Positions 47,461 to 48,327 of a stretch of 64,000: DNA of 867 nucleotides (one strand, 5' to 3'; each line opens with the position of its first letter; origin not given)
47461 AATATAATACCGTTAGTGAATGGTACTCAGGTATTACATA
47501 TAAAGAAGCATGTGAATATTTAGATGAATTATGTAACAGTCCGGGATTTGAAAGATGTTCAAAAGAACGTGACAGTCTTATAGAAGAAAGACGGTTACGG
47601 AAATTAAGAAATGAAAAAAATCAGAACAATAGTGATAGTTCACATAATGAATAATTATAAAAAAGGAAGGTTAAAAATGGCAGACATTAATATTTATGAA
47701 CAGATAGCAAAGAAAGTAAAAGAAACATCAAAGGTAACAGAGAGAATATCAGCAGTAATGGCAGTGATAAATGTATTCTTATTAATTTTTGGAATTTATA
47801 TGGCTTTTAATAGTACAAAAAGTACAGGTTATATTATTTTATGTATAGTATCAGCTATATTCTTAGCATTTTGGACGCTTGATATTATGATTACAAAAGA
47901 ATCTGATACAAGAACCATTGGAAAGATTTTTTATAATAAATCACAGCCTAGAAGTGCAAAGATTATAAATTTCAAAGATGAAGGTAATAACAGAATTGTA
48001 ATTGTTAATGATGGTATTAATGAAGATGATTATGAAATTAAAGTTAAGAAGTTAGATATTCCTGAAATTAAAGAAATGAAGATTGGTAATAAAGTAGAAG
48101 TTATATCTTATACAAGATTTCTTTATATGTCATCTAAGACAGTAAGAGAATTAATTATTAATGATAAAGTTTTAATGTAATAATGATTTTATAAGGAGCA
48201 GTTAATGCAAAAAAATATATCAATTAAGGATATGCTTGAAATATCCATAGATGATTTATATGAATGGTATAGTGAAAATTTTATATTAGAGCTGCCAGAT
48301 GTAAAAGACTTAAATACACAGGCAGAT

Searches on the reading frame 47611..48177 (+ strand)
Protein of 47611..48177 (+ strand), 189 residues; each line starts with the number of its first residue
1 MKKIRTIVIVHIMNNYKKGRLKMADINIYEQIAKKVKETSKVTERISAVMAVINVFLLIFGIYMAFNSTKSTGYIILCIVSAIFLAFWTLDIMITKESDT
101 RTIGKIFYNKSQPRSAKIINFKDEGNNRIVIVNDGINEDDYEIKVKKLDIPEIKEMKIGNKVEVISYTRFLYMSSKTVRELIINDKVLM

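Call 13: search_protein_families(library=pfam, proteins=[window:47611-48177:+], max_evalue=0.01)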
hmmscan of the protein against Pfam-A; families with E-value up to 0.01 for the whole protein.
window:47611-48177:+ (189 aa): 2 families
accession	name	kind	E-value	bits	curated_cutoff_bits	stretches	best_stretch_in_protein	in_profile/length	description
PF24709.1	DUF7670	-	0.0081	16.9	29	0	37-88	32-84/118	Domain of unknown function (DUF7670)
PF14995.11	TMEM107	-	0.0083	16.9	26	0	7-91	18-97/123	Transmembrane protein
